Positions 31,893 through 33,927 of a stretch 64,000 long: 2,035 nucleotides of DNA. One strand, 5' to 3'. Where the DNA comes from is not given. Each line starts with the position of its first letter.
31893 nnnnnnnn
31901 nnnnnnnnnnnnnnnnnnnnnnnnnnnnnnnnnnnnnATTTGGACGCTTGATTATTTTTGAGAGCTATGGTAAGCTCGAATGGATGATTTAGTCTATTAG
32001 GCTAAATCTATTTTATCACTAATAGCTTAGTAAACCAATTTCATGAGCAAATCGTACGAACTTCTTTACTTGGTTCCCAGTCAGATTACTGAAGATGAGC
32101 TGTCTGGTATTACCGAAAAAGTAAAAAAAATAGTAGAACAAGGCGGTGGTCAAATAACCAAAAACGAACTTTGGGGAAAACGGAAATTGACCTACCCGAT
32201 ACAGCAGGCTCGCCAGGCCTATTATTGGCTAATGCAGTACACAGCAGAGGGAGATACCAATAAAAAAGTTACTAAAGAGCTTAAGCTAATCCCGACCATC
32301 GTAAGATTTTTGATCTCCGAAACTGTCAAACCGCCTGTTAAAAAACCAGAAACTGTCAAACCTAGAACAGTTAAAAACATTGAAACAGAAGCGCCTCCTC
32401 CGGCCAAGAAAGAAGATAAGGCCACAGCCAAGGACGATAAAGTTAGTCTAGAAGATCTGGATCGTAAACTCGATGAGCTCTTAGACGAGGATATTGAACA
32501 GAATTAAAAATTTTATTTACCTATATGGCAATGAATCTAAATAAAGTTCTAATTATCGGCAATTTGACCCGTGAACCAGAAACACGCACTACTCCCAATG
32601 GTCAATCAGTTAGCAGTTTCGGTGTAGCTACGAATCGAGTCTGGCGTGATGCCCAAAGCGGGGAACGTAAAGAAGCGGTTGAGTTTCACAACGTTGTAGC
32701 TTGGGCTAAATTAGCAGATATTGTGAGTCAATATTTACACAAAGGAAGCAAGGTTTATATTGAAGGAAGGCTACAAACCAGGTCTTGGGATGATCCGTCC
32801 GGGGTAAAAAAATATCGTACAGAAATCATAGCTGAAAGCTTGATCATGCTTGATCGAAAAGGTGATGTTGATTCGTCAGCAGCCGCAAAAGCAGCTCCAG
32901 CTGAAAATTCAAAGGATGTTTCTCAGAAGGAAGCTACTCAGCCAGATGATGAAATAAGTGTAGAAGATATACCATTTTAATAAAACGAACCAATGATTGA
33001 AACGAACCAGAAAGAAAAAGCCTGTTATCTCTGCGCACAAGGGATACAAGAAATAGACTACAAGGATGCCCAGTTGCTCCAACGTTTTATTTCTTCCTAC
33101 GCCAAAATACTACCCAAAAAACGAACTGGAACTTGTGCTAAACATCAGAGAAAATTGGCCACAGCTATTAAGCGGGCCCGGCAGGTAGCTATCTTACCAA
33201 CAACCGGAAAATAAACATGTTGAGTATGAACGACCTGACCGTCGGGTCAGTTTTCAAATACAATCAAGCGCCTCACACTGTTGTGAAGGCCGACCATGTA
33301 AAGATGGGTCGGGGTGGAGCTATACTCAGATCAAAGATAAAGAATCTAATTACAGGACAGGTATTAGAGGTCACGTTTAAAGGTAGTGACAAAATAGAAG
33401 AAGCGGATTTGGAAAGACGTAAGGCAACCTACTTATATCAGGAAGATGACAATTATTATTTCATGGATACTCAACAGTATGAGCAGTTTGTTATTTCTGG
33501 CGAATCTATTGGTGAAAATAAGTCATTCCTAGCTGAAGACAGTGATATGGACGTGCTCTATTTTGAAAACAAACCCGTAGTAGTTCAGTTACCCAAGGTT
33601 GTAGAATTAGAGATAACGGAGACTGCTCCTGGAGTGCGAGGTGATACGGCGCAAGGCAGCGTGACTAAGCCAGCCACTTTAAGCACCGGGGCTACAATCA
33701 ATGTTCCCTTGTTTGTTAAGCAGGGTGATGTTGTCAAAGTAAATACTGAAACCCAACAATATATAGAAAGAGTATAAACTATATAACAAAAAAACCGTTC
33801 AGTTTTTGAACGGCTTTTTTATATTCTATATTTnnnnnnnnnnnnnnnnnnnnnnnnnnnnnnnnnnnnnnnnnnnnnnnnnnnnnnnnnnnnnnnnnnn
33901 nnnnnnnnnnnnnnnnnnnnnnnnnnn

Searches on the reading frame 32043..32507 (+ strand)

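Call 12: search_protein_families(library=pfam, proteins=[window:32043-32507:+], max_evalue=0.00001)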
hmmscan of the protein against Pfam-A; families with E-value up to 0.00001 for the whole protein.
window:32043-32507:+ (154 aa): 1 family
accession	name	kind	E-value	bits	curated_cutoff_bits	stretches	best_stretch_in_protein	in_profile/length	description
PF01250.22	Ribosomal_S6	-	1e-24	87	27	1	5-91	2-88/90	Ribosomal protein S6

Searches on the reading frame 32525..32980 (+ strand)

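Call 13: search_protein_families(library=pfam, proteins=[window:32525-32980:+], max_evalue=0.001)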
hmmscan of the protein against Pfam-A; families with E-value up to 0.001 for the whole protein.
window:32525-32980:+ (151 aa): 1 family
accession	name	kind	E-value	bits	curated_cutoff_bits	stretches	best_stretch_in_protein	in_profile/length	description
PF00436.31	SSB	-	4e-39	133.3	26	1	5-108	1-103/104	Single-strand binding protein family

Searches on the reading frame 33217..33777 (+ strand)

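Call 13: search_protein_families(library=pfam, proteins=[window:33217-33777:+], max_evalue=0.001)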
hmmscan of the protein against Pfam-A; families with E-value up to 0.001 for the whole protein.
window:33217-33777:+ (186 aa): 3 families
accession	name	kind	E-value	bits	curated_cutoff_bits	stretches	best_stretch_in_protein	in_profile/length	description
PF09285.17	Elong-fact-P_C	-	6.3e-27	93.5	25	1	129-185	1-56/56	Elongation factor P, C-terminal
PF08207.18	EFP_N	-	3e-20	72.4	23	1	3-60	1-58/58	Elongation factor P (EF-P) KOW-like domain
PF01132.26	EFP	-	1.6e-16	60.4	27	1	68-121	1-54/54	Elongation factor P (EF-P) OB domain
